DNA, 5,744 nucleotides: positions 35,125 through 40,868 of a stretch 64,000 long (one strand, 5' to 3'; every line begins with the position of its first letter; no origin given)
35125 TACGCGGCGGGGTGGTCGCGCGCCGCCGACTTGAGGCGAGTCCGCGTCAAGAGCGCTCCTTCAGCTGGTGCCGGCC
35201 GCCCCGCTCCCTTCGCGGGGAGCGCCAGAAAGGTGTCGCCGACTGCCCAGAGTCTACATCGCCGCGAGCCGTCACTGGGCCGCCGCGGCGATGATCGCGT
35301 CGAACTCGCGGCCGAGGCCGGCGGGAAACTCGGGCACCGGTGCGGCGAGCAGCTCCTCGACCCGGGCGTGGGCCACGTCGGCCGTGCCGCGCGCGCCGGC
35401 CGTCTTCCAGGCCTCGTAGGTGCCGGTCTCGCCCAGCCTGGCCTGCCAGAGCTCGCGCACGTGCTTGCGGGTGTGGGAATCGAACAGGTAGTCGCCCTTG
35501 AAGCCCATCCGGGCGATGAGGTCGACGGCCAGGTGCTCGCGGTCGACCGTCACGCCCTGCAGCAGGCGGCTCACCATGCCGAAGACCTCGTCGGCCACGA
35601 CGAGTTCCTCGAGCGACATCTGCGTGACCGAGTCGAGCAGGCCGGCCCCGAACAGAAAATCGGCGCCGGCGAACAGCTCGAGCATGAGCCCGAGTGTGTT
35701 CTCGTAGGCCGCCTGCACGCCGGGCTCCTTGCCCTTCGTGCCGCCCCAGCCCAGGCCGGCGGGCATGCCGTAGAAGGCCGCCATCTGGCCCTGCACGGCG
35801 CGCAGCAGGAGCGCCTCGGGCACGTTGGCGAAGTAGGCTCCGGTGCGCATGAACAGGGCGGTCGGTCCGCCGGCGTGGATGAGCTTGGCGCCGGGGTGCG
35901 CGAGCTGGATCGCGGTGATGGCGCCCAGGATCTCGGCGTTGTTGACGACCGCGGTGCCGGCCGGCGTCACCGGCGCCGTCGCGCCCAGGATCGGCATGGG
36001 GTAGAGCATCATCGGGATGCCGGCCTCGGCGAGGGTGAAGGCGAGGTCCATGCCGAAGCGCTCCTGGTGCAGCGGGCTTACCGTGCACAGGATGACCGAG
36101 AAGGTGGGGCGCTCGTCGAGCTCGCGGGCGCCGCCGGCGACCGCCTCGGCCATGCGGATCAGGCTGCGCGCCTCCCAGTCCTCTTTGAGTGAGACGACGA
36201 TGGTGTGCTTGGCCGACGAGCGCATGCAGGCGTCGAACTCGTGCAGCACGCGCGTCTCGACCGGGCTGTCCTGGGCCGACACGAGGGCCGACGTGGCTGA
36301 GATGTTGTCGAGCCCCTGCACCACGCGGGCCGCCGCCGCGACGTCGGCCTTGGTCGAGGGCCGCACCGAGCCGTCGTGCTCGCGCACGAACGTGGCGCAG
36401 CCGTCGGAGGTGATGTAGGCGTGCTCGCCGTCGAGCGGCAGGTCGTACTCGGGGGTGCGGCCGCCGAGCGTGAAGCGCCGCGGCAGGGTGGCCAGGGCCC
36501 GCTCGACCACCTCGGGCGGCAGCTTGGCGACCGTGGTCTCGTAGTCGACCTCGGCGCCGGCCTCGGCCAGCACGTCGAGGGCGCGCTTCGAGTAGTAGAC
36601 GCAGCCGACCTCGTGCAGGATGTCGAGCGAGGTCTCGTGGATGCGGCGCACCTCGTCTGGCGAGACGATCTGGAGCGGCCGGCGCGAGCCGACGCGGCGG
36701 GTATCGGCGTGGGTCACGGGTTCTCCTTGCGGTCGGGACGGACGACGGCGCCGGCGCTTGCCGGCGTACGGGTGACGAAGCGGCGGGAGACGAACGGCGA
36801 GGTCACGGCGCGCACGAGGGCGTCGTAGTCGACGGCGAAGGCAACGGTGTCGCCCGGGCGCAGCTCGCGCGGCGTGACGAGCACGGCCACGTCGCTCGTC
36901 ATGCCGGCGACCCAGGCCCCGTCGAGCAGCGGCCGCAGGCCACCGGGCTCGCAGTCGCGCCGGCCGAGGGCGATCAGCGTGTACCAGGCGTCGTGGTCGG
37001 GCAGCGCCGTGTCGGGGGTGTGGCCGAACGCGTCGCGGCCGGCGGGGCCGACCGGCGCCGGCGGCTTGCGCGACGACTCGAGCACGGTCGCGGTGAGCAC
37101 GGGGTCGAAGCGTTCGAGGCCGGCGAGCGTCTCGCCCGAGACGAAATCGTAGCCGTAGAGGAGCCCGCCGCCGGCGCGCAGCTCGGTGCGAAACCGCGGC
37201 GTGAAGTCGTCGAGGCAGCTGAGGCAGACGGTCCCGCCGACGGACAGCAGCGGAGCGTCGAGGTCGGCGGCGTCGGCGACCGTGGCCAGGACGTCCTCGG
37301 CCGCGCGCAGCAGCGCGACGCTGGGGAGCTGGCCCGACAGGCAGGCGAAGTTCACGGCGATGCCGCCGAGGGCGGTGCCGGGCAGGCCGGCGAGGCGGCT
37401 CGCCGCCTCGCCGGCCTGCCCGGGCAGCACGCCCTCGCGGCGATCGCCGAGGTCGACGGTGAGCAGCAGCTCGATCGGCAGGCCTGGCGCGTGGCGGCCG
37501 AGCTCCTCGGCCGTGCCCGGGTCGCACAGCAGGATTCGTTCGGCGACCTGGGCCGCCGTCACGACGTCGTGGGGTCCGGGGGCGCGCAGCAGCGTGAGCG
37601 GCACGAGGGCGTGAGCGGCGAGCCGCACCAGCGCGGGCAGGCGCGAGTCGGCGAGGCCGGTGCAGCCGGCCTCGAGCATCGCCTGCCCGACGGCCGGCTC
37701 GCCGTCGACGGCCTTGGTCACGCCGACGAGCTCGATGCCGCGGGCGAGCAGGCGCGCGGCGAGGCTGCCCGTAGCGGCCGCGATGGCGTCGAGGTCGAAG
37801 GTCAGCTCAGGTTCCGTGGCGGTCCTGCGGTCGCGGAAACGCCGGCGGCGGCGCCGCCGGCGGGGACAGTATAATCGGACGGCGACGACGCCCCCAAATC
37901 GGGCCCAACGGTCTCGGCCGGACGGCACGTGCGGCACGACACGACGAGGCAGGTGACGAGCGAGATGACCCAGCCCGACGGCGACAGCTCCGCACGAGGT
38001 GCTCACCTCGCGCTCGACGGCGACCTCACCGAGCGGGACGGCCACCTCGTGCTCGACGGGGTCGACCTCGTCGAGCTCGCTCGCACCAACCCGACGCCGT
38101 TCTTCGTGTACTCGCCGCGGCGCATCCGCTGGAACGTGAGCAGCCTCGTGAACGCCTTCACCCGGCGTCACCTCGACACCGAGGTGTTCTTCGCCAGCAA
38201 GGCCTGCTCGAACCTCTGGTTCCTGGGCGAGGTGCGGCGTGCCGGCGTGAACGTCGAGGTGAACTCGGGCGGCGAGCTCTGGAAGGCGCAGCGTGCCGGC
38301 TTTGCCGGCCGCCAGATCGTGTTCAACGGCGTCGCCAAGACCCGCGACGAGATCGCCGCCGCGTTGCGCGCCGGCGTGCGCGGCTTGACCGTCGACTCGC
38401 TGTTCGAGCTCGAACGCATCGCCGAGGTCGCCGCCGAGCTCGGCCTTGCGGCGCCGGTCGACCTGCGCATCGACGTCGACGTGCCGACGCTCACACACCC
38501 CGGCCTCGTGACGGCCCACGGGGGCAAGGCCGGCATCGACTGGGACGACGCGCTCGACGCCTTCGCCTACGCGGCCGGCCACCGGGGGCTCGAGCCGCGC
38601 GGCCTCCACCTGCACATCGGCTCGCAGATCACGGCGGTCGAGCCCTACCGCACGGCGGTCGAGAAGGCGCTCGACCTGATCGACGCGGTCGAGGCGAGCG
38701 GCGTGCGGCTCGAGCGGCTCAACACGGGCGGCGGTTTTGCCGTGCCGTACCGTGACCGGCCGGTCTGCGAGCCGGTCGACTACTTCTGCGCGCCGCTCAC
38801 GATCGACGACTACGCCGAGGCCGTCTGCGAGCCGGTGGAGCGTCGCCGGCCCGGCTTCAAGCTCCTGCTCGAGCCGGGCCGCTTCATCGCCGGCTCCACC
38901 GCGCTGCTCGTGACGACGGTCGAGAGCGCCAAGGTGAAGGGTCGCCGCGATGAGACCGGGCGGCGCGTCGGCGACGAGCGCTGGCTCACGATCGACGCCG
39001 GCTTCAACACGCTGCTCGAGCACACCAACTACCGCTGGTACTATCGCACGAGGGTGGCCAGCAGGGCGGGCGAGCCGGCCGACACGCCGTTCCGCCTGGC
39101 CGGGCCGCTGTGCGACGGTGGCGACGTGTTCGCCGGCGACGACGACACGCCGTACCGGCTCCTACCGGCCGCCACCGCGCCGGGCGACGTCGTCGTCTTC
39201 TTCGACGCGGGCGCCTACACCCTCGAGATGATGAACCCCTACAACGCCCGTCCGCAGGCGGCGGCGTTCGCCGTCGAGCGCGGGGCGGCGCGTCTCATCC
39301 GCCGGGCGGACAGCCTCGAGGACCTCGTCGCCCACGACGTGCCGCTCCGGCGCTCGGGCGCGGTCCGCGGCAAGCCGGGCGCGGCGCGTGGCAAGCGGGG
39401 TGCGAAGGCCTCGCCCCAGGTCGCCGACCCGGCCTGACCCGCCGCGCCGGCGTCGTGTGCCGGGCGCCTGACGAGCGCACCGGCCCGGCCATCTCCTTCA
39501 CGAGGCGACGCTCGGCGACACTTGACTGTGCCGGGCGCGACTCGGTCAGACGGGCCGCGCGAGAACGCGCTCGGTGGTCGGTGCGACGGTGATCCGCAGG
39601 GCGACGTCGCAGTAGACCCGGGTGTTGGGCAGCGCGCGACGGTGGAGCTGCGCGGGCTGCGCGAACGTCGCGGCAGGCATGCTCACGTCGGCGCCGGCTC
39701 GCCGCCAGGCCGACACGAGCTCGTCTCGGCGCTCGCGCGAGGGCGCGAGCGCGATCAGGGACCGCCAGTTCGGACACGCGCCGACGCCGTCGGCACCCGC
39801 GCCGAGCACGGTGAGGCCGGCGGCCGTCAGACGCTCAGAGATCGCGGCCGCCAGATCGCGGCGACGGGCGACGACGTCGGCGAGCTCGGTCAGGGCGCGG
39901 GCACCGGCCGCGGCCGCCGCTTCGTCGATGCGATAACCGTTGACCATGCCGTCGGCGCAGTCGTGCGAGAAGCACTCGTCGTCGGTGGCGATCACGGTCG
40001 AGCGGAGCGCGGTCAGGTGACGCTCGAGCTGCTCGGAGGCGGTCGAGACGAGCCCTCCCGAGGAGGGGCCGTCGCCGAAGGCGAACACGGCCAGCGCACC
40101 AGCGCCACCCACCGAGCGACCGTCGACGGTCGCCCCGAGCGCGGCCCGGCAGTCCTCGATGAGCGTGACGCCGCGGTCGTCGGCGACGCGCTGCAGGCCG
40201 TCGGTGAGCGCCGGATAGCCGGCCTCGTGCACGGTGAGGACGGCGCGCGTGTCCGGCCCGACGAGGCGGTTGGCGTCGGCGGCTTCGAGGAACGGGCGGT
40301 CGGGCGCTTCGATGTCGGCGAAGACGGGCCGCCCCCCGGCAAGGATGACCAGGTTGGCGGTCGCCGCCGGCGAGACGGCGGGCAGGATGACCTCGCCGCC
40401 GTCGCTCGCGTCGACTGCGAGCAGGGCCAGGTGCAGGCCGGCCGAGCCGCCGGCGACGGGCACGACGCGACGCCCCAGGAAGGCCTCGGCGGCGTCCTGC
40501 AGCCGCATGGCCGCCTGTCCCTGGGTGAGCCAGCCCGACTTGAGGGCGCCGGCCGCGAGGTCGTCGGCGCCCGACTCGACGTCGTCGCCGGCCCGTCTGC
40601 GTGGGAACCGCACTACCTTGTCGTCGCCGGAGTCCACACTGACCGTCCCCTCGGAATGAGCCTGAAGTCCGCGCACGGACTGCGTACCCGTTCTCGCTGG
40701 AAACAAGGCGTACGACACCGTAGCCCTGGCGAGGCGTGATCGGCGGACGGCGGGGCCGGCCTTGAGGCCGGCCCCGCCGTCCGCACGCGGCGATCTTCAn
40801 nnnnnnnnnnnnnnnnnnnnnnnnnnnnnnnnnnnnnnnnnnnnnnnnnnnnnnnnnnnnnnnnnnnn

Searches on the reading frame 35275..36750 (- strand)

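Call 15: search_protein_families(library=pfam, proteins=[window:35275-36750:-], max_evalue=0.001)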
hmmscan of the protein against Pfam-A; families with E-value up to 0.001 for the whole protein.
window:35275-36750:- (492 aa): 1 family
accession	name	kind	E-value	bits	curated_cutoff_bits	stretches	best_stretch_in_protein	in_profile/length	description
PF06253.16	MTTB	-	5.2e-87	292.4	25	1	18-474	22-479/500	Trimethylamine methyltransferase (MTTB)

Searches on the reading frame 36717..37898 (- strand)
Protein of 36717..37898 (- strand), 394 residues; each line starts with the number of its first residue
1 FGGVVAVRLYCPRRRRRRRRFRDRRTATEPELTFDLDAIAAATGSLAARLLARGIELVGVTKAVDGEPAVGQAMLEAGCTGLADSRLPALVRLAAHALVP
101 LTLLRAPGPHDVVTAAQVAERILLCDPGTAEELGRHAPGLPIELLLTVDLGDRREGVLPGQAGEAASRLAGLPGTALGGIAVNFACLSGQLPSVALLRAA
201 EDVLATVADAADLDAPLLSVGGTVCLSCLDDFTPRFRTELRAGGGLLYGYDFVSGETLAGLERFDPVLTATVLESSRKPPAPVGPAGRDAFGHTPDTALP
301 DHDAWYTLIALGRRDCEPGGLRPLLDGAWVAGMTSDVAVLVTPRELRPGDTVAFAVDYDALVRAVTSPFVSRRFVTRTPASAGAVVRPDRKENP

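Call 15: search_protein_families(library=pfam, proteins=[window:36717-37898:-], max_evalue=0.001)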
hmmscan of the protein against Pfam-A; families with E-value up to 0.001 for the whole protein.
window:36717-37898:- (394 aa): 1 family
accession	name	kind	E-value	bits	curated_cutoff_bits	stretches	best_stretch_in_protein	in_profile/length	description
PF01168.26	Ala_racemase_N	-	4.1e-15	56.5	24.1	1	35-249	2-217/220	Alanine racemase, N-terminal domain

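Call 43: search_protein_families(library=ncbifam, proteins=[window:36717-37898:-], max_evalue=0.00001)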
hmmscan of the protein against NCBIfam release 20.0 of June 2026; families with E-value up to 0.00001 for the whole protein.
window:36717-37898:- (394 aa): 1 family
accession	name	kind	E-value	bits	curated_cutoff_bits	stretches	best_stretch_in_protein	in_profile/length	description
NF040742.1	racem_Orr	exception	3.6e-40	138.1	480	1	30-373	2-350/351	ornithine racemase Orr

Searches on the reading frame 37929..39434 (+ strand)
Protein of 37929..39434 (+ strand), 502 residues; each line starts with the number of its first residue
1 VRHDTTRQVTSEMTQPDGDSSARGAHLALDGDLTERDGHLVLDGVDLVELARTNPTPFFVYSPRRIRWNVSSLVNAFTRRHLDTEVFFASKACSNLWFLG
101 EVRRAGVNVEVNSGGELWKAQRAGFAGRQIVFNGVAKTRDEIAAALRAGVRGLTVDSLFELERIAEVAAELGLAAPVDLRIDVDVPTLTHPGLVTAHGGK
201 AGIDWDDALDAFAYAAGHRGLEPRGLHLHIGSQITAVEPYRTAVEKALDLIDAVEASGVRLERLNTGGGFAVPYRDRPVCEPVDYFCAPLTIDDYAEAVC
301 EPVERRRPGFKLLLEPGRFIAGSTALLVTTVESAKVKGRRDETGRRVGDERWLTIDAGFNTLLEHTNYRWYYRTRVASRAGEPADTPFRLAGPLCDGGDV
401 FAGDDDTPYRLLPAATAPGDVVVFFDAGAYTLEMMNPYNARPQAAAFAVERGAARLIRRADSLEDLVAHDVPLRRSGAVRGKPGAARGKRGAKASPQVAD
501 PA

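Call 15: search_protein_families(library=pfam, proteins=[window:37929-39434:+], max_evalue=0.001)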
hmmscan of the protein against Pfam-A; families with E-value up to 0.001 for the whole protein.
window:37929-39434:+ (502 aa): 3 families
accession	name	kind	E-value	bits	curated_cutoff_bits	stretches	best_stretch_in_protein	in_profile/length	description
PF02784.22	Orn_Arg_deC_N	-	1.8e-43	149.2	23.4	1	75-321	9-246/247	Pyridoxal-dependent decarboxylase, pyridoxal binding domain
PF00278.28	Orn_DAP_Arg_deC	-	1.2e-14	54.8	23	1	59-428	2-95/95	Pyridoxal-dependent decarboxylase, C-terminal sheet domain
PF01168.26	Ala_racemase_N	-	1.1e-06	28.9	24.1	1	108-265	50-192/220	Alanine racemase, N-terminal domain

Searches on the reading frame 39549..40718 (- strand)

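Call 15: search_protein_families(library=pfam, proteins=[window:39549-40718:-], max_evalue=0.001)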
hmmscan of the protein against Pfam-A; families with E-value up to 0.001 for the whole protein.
window:39549-40718:- (390 aa): 2 families
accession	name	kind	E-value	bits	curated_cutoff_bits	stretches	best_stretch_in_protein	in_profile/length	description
PF01041.23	DegT_DnrJ_EryC1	-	3.6e-49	168.4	19.8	1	55-377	11-342/360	DegT/DnrJ/EryC1/StrS aminotransferase family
PF10817.14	DUF2563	-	0.00084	20.4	21.2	0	41-78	16-53/104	Protein of unknown function (DUF2563)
